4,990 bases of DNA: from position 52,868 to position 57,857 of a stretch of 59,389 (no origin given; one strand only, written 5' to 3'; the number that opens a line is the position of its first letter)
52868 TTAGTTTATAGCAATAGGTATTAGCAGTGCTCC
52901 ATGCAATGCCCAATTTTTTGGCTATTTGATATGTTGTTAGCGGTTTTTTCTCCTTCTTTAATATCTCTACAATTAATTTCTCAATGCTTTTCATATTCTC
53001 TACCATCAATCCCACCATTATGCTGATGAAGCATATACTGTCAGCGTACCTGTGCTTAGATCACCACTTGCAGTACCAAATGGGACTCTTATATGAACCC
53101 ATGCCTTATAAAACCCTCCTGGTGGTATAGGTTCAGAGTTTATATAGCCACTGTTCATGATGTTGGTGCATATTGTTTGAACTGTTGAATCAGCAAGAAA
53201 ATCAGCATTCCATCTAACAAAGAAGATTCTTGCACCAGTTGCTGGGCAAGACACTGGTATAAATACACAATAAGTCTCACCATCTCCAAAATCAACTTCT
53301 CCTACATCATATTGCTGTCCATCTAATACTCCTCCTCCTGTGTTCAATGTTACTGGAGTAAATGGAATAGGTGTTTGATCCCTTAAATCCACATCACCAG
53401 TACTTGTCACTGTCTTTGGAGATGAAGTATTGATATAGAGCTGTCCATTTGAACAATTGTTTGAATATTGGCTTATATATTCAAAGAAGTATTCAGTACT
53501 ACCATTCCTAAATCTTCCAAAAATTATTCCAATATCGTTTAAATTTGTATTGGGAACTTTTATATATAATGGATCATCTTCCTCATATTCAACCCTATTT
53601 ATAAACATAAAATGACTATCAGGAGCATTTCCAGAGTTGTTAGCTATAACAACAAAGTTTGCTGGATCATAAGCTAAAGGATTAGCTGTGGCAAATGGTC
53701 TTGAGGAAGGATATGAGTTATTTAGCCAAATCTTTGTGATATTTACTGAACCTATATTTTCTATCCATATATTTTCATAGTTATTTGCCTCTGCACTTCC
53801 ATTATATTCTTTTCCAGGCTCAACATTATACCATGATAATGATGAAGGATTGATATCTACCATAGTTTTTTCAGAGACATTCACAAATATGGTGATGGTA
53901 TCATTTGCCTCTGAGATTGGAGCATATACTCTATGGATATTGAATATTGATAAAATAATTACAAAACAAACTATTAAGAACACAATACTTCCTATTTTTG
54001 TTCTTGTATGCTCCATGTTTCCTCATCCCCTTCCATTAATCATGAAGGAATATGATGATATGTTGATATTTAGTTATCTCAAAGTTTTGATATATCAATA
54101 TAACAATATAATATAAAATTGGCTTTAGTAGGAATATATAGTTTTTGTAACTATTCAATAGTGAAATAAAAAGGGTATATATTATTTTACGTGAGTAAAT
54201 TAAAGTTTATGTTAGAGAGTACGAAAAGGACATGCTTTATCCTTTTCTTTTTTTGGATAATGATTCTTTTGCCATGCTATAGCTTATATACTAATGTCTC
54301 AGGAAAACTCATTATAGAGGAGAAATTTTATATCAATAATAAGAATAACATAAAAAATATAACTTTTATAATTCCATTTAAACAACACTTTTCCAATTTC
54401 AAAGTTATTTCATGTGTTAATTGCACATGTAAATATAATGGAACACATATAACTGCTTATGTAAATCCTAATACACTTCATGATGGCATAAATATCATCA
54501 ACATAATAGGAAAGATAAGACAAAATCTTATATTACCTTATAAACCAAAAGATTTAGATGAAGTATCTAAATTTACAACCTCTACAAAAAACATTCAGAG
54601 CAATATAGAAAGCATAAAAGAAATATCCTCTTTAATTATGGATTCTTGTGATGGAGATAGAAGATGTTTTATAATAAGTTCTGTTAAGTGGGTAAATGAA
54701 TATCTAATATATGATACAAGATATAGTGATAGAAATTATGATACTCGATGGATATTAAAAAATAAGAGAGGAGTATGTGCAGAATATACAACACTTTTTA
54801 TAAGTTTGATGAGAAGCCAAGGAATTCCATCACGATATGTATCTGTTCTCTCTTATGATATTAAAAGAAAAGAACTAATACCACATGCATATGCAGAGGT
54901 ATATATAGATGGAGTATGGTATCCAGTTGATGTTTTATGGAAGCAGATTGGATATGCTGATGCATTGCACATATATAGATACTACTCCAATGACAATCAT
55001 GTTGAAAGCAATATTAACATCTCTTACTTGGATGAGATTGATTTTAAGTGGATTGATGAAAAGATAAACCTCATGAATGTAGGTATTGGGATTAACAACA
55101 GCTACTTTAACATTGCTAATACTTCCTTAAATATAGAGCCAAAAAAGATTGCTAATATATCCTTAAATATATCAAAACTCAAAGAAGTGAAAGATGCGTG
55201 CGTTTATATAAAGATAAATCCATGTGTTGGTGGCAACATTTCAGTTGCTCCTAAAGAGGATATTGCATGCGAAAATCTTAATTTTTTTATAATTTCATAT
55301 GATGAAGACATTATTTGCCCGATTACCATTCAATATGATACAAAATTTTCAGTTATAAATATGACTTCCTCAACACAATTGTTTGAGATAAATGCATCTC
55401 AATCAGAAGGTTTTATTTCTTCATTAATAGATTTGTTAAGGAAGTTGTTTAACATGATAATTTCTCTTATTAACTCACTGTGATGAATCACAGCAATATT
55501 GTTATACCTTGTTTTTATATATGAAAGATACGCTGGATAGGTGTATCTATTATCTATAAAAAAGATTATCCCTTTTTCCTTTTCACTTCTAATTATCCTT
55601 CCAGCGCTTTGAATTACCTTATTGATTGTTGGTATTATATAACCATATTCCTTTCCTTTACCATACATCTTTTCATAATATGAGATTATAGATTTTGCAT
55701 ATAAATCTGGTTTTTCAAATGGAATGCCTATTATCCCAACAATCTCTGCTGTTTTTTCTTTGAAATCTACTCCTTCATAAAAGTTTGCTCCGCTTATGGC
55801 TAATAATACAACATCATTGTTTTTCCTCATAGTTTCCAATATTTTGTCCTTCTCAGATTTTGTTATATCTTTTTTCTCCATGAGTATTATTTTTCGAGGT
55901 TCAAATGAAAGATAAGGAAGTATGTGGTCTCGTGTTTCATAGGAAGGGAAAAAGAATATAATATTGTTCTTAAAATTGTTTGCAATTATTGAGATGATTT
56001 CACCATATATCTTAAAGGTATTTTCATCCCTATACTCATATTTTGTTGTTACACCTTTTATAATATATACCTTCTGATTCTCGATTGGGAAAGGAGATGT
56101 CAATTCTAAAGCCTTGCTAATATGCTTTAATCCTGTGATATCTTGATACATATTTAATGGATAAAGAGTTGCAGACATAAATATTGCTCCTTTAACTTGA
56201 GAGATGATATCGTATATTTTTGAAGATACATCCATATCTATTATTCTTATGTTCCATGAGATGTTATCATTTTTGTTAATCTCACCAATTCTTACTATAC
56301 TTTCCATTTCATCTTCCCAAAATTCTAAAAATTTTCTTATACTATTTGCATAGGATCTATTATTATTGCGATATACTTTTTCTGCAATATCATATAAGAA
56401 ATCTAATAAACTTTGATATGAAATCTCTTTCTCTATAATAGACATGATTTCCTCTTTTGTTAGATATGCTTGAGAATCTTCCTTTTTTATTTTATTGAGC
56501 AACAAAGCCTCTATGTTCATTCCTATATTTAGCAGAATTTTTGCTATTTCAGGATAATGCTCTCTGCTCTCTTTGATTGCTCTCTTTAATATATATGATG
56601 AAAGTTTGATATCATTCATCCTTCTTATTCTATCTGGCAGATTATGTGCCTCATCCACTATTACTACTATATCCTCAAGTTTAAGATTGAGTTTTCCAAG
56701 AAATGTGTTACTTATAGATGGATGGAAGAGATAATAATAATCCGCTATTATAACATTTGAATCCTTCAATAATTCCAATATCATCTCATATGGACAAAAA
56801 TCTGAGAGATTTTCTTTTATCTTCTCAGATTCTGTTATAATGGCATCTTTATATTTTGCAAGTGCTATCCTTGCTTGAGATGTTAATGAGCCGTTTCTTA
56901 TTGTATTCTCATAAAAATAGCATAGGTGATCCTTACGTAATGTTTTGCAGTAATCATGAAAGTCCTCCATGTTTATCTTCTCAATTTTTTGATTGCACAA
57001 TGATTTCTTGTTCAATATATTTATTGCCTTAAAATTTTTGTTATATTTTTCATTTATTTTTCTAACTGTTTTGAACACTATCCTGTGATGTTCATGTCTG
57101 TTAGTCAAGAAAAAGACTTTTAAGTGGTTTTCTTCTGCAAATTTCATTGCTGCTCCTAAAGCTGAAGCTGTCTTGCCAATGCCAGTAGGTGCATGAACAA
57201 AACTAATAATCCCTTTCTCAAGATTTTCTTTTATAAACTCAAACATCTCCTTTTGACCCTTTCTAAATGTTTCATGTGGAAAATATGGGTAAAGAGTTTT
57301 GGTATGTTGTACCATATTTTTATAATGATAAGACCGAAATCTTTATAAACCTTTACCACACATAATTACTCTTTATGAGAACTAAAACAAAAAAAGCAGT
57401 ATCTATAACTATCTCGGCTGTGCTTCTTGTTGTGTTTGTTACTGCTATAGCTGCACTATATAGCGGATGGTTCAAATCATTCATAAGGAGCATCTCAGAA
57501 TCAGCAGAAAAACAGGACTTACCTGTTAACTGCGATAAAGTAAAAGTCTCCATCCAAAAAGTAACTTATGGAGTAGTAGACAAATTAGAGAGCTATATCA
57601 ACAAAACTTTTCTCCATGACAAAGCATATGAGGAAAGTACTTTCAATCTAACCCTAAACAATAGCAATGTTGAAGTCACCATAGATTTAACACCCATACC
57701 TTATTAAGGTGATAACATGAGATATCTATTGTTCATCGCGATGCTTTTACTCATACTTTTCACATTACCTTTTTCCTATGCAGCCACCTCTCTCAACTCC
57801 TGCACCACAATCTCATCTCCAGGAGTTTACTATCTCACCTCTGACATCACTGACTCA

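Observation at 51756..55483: Surface-protein island: two paralogous secreted proteins flanking a small wHTH regulator, next to a secreted transglutaminase-like protein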

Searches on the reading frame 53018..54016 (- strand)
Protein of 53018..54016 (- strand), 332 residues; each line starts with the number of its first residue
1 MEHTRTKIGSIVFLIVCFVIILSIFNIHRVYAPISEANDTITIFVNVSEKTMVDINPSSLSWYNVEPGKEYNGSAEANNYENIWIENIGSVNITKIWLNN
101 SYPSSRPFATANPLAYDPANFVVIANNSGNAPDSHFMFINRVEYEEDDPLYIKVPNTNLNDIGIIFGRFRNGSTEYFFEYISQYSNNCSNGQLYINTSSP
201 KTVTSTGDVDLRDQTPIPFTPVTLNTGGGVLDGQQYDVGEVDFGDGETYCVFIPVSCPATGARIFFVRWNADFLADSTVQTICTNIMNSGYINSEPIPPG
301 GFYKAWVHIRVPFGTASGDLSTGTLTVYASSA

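Call 4: search_protein_families(library=pfam, proteins=[window:53018-54016:-], max_evalue=1)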
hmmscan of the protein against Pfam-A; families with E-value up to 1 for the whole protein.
window:53018-54016:- (332 aa): 0 families

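Call 6: search_protein_families(library=ncbifam, proteins=[window:53018-54016:-], max_evalue=1)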
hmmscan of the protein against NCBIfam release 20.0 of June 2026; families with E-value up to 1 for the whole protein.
window:53018-54016:- (332 aa): 1 family
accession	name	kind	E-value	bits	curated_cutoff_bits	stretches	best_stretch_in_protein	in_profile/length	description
TIGR02266.1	gmx_TIGR02266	paralog_domain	0.17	12.1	68.7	1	181-210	17-46/96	TIGR02266 family protein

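Call 10: search_solved_structures(query=window:53018-54016:-, max_evalue=10)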
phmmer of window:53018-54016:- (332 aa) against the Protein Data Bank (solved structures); distinct sequences matched with E-value up to 10: 2.
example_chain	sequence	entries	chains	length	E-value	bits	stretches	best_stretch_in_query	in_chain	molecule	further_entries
4pr3_A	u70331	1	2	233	0.086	15.3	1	210-272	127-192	5'-methylthioadenosine nucleosidase / s-adenosylhomocysteine nucleosidase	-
3nek_A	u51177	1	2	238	0.29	13.5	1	77-146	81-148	nitrogen repressor-like protein MJ0159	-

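Call 78: predict_structure(alignment_id=A5)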
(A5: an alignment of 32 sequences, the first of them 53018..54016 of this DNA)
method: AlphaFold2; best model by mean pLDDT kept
length: 332 residues; sequences in the alignment: 32
mean_pLDDT: 75.6   pTM: 0.69
mean pLDDT of the five models: 75.6, 74.3, 73.2, 69.9, 68.8
residues with pLDDT >= 90: 26; 70-90: 202; 50-70: 89; < 50: 15
segments of 3 or more residues with pLDDT < 50: 1-4, 28-30, 226-229
pLDDT, mean of each block of 10 residues (from residue 1): 55 85 62 56 83 92 87 59 91 89 75 87 79 76 72 65 75 82 78 79 61 77 53 72 77 77 80 65 63 76 89 87 89 79
secondary structure, 60 per line:
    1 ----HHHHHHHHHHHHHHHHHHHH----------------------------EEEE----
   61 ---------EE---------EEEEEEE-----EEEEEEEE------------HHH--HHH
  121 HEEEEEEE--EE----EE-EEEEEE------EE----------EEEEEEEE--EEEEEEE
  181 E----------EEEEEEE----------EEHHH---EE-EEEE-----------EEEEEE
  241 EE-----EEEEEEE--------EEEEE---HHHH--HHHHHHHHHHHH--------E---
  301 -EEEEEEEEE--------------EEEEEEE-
elements in order: H5-24 E53-56 E81-87 E93-100 H118-121 E122-128 E140-145 E164-171 E174-181 E192-198 E220-223 E235-242 E248-254 E263-267 H271-274 H277-288 E302-310 E325-331

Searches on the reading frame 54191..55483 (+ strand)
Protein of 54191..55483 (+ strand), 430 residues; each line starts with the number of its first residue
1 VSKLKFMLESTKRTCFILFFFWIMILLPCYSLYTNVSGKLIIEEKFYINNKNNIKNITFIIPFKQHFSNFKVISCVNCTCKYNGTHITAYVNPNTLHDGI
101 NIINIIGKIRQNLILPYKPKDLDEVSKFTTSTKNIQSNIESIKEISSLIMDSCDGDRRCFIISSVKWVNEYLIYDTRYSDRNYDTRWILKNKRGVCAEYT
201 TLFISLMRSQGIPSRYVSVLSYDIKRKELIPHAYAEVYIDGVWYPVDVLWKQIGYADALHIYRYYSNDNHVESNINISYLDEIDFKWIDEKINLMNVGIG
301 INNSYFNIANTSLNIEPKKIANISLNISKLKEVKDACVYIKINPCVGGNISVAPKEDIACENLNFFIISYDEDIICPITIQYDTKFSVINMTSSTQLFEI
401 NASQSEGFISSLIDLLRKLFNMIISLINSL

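Call 4: search_protein_families(library=pfam, proteins=[window:54191-55483:+], max_evalue=1)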
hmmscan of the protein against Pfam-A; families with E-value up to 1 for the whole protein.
window:54191-55483:+ (430 aa): 2 families
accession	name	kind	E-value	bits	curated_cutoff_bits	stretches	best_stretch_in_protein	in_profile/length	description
PF01841.26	Transglut_core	-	2.1e-19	70.3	23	1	159-247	16-107/108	Transglutaminase-like superfamily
PF04473.18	DUF553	-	2.5e-05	24.2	20.5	1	162-247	20-112/140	Transglutaminase-like domain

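Call 6: search_protein_families(library=ncbifam, proteins=[window:54191-55483:+], max_evalue=1)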
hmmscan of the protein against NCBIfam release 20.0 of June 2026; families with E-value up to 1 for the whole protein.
window:54191-55483:+ (430 aa): 0 families

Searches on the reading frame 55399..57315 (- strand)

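Call 88: search_protein_families(library=pfam, proteins=[window:55399-57315:-], max_evalue=0.001)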
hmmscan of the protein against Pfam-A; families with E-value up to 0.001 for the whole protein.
window:55399-57315:- (638 aa): 7 families
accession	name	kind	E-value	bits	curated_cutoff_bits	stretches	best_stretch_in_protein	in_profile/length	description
PF13307.12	Helicase_C_2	-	4.5e-31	108.6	25.3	1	444-600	4-163/170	Helicase C-terminal domain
PF06733.21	DEAD_2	-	3.8e-20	72.7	21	1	78-240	10-169/172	DEAD_2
PF06777.17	HBB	-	1.2e-12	48.4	30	1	312-427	80-189/190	Helical and beta-bridge domain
PF00270.35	DEAD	-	4.6e-07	30.1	26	1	21-114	4-92/167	DEAD/DEAH box helicase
PF04851.21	ResIII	-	1.3e-06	28.9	22.5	1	17-229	4-140/164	Type III restriction enzyme, res subunit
PF02562.22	PhoH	-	0.00053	20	27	0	19-71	7-55/205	PhoH-like protein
PF18766.7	SWI2_SNF2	-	0.00096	19.3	26.7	0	38-203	21-111/221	SWI2/SNF2 ATPase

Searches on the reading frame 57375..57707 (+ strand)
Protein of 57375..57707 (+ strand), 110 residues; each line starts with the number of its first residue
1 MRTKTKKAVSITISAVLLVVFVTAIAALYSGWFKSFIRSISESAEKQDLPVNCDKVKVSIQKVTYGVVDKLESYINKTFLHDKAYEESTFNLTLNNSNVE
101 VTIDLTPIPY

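Call 4: search_protein_families(library=pfam, proteins=[window:57375-57707:+], max_evalue=1)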
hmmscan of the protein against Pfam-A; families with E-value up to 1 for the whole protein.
window:57375-57707:+ (110 aa): 3 families
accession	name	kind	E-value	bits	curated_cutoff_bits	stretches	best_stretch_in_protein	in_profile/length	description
PF20187.3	DUF6550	-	0.03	15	27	1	3-83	6-73/190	Family of unknown function (DUF6550)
PF10324.15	7TM_GPCR_Srw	-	0.045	13.5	22.2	1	9-80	118-188/319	Serpentine type 7TM GPCR chemoreceptor Srw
PF23489.1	V-ATPase_su_f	-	0.072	13.7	27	1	6-48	8-50/78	V-type proton ATPase subunit f-like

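Call 6: search_protein_families(library=ncbifam, proteins=[window:57375-57707:+], max_evalue=1)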
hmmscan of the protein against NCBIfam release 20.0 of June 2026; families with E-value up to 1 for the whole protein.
window:57375-57707:+ (110 aa): 2 families
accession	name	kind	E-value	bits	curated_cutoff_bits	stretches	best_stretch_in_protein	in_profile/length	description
NF003753.0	PRK05346.2-4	equivalog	0.14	11.5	329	1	3-83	3-88/249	Na(+)-translocating NADH-quinone reductase subunit C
NF046073.1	UpsA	equivalog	0.2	11.8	130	0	6-47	1-42/136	pilin subunit UpsA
